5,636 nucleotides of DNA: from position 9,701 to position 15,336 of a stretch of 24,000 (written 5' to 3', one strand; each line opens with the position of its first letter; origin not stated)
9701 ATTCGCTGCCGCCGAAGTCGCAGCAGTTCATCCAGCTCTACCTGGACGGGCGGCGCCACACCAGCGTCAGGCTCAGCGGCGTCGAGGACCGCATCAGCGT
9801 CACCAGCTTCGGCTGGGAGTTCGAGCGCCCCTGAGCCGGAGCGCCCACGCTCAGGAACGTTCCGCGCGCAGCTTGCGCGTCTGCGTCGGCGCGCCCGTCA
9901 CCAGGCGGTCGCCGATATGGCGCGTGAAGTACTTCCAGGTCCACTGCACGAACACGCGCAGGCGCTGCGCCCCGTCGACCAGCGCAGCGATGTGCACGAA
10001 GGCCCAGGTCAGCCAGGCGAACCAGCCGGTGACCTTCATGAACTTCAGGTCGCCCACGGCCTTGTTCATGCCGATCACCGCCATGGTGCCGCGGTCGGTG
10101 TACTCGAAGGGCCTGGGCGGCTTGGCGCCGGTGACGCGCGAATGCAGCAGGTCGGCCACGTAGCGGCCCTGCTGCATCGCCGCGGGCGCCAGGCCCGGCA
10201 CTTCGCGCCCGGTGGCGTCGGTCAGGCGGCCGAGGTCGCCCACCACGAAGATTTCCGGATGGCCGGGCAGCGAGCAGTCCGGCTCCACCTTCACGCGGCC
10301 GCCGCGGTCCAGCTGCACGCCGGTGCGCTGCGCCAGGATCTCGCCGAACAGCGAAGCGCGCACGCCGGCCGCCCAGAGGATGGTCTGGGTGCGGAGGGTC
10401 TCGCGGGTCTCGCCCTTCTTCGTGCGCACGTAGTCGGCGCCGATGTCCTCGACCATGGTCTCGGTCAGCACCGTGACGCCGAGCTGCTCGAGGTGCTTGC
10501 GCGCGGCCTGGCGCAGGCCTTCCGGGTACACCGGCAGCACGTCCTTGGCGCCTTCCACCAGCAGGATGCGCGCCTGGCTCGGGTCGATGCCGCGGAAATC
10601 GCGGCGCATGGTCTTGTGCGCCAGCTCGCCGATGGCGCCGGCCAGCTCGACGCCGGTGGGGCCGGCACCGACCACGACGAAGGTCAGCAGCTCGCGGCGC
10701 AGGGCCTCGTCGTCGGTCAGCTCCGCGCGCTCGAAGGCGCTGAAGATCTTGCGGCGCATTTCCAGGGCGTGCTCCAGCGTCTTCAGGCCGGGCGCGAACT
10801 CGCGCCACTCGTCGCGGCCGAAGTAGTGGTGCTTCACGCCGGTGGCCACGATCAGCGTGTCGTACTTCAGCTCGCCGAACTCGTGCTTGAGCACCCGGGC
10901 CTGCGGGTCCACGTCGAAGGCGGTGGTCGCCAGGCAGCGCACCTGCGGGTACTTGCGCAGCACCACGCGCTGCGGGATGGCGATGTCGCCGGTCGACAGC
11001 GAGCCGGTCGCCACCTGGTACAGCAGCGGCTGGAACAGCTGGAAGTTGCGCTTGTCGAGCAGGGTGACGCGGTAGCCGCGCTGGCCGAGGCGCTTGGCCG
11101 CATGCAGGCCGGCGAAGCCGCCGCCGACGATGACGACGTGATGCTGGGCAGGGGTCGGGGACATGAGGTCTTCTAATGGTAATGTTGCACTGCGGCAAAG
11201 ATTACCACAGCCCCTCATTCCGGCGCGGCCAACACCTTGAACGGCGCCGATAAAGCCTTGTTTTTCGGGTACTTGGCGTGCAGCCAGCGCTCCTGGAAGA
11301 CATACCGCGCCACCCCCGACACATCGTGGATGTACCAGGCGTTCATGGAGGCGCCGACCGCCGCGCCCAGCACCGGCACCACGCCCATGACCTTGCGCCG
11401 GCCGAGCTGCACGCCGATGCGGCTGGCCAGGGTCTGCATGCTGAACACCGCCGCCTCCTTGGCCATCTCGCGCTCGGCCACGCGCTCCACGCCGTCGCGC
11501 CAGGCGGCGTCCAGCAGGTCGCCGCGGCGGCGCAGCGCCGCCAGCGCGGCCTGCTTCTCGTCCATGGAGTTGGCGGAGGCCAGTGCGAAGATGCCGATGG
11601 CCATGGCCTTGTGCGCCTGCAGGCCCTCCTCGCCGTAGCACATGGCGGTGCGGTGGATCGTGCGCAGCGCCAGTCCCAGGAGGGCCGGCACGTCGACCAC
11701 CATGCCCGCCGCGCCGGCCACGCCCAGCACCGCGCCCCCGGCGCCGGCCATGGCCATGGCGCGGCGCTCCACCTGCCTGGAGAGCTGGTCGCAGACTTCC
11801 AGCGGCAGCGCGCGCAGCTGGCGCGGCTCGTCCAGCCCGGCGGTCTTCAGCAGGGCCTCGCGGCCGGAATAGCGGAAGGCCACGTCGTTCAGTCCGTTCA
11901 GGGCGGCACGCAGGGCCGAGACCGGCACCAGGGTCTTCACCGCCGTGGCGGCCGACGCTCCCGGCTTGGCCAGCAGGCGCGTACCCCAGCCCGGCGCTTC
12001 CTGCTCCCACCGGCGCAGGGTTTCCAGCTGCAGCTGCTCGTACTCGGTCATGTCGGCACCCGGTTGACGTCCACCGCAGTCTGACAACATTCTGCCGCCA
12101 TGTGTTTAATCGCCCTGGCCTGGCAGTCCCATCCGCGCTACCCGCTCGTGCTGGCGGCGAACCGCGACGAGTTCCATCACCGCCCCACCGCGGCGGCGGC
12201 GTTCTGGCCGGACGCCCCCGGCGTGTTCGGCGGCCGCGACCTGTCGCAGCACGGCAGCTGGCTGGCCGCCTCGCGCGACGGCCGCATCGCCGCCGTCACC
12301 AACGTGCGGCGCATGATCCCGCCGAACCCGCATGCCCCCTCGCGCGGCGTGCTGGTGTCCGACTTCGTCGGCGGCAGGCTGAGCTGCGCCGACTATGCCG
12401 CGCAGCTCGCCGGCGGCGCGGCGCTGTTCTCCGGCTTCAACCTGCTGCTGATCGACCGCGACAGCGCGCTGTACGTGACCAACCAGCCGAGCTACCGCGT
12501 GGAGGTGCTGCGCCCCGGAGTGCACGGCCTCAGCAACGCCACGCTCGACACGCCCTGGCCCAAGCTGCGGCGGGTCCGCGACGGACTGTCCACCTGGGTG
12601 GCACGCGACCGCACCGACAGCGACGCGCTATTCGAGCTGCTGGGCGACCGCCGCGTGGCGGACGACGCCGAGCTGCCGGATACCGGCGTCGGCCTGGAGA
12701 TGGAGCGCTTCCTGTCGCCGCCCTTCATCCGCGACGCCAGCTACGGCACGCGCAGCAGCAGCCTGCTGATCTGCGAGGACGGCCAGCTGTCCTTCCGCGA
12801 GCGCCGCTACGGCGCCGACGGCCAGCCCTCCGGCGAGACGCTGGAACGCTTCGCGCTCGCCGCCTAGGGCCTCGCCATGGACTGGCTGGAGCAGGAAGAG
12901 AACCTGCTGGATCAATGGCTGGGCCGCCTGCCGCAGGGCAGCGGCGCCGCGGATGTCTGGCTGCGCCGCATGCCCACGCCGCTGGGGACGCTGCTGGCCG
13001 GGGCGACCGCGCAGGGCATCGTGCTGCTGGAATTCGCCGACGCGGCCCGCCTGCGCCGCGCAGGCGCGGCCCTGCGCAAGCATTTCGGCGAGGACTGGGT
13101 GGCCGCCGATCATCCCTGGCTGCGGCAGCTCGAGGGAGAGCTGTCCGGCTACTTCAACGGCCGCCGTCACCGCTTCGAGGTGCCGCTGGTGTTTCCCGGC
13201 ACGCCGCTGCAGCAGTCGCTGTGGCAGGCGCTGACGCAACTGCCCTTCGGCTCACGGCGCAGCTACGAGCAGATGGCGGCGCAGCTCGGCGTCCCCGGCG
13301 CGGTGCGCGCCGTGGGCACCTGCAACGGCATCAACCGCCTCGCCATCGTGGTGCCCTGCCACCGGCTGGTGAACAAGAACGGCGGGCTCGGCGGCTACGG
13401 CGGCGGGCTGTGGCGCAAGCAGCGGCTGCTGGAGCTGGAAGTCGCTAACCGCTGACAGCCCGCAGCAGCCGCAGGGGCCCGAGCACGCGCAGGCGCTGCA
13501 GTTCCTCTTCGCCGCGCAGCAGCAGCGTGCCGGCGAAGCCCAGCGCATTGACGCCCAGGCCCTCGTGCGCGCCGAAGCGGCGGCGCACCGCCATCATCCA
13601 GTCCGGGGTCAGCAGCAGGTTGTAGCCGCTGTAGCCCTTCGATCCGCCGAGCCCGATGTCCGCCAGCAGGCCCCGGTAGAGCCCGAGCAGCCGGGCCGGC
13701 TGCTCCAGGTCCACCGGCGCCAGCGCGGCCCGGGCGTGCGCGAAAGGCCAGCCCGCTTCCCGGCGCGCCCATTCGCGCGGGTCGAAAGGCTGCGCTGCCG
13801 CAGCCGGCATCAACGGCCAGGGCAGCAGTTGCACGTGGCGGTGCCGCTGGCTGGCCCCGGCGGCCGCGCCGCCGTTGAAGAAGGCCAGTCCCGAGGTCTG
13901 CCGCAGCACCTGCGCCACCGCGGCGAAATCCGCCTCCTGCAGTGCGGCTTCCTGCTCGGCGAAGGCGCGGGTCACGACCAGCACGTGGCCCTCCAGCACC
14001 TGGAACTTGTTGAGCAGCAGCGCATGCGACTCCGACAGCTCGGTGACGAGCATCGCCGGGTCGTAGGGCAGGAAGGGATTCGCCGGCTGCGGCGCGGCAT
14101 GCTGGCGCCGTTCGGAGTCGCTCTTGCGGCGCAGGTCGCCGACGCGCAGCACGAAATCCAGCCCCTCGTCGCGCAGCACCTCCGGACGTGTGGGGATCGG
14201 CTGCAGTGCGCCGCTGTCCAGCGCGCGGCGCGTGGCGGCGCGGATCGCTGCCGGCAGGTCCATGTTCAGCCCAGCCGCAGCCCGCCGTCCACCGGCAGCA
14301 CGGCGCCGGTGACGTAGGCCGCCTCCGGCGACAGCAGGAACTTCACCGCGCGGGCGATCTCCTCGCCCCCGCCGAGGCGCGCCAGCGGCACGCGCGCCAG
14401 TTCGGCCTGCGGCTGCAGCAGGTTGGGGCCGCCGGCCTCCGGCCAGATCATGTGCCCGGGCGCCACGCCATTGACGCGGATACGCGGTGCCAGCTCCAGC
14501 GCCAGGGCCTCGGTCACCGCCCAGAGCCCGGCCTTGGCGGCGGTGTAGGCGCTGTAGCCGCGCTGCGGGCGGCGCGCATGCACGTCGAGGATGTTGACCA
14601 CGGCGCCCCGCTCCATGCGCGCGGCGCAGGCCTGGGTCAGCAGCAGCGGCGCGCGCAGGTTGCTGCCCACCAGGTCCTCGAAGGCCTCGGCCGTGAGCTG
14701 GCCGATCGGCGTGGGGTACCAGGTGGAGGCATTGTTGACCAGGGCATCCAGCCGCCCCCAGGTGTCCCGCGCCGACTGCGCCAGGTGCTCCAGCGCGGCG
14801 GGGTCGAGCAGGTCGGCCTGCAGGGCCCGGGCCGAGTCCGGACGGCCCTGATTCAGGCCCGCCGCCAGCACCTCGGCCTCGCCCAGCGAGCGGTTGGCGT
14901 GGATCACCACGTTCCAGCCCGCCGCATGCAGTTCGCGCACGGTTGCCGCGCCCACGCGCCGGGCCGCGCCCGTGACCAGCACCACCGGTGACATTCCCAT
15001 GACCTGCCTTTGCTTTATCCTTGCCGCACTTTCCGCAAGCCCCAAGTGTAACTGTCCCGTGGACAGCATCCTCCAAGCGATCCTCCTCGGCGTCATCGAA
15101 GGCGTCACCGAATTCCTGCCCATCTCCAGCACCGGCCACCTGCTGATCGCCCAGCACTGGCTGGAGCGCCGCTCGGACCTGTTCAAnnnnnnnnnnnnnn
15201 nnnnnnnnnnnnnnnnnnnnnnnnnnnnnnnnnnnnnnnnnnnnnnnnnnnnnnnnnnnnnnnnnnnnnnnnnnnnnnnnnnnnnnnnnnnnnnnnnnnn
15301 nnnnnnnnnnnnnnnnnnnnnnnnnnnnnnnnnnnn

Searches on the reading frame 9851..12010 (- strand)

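Call 77: search_protein_families(library=pfam, proteins=[window:9851-12010:-], max_evalue=0.001)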
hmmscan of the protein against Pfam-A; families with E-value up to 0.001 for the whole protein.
window:9851-12010:- (719 aa): 10 families
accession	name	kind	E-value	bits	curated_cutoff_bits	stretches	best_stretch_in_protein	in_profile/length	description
PF07992.20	Pyr_redox_2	-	1e-47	163.4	26.1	1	291-615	2-291/291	Pyridine nucleotide-disulphide oxidoreductase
PF00070.33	Pyr_redox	-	3.3e-13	50.4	22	1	444-526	2-69/82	Pyridine nucleotide-disulphide oxidoreductase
PF01266.30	DAO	-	7.1e-09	36.1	27.9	1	291-321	1-31/353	FAD dependent oxidoreductase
PF13450.12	NAD_binding_8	-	1.4e-07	32.2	21.9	1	294-322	1-29/68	NAD(P)-binding Rossmann-like domain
PF03486.20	HI0933_like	-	5.7e-07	29.7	50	1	291-322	2-33/244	HI0933-like protein Rossmann domain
PF22366.1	NDH2_C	-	1.9e-06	28.4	27.7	1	640-695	2-58/62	NDH2 C-terminal domain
PF01494.25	FAD_binding_3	-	1.1e-05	25.3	22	1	291-322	3-34/349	FAD binding domain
PF01134.28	GIDA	-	0.00013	21.6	22.1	0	292-326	2-35/391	Glucose inhibited division protein A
PF12831.13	FAD_oxidored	-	0.00036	20.4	27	0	292-323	2-33/416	FAD dependent oxidoreductase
PF13454.12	NAD_binding_9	-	0.00038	20.9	21.8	0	293-323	1-35/155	FAD-NAD(P)-binding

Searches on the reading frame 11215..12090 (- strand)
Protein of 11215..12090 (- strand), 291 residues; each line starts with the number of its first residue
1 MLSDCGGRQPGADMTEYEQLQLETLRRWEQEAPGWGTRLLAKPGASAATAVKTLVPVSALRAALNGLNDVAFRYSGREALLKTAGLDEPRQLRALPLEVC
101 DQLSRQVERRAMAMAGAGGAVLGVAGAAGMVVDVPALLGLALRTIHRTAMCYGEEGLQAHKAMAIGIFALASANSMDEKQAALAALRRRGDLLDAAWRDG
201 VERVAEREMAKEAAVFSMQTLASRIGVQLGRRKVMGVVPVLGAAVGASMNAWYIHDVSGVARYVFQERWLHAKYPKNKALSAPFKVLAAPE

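Call 40: search_protein_families(library=pfam, proteins=[window:11215-12090:-], max_evalue=0.01)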
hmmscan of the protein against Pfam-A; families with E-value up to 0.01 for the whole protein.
window:11215-12090:- (291 aa): 2 families
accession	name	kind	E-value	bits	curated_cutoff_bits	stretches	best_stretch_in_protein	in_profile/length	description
PF12787.12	EcsC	-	4e-35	122.1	30.4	1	20-270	2-240/240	EcsC protein family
PF13430.11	DUF4112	-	0.0066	17.1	23.3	0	211-257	7-53/105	Domain of unknown function (DUF4112)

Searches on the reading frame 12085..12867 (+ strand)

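Call 40: search_protein_families(library=pfam, proteins=[window:12085-12867:+], max_evalue=0.01)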
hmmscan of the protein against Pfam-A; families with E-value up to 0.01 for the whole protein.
window:12085-12867:+ (260 aa): 1 family
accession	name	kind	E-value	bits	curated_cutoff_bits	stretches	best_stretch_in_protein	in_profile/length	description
PF05742.17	TANGO2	-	4.8e-64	217.4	22.6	1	6-242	1-255/257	Transport and Golgi organisation 2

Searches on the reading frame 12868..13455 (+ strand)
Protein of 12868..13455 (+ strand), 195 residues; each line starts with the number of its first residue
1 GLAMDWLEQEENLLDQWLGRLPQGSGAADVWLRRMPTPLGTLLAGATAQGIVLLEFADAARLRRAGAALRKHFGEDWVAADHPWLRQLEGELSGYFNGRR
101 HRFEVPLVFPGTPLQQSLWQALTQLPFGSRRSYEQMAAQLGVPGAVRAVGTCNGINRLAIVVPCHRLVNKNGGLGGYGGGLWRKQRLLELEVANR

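Call 40: search_protein_families(library=pfam, proteins=[window:12868-13455:+], max_evalue=0.01)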
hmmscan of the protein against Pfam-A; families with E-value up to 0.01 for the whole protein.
window:12868-13455:+ (195 aa): 2 families
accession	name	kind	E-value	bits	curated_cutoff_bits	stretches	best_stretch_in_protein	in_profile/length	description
PF01035.26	DNA_binding_1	-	1.6e-28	98.8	27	1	114-191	2-79/81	6-O-methylguanine DNA methyltransferase, DNA binding domain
PF02870.21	Methyltransf_1N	-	3.6e-05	24.7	21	1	35-107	6-69/71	6-O-methylguanine DNA methyltransferase, ribonuclease-like domain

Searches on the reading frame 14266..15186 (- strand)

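Call 77: search_protein_families(library=pfam, proteins=[window:14266-15186:-], max_evalue=0.001)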
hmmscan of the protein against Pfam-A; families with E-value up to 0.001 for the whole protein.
window:14266-15186:- (306 aa): 4 families
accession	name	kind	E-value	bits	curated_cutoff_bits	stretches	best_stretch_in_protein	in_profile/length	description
PF13561.12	adh_short_C2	-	6.5e-44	150.7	27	1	73-303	1-235/236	Enoyl-(Acyl carrier protein) reductase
PF00106.31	adh_short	-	4.6e-38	131.1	26.6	1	68-245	2-181/195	short chain dehydrogenase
PF08659.16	KR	-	1.3e-06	28.9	22.6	1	69-219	3-154/180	KR domain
PF01370.27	Epimerase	-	7.8e-05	22.6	20.9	1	69-138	1-62/240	NAD dependent epimerase/dehydratase family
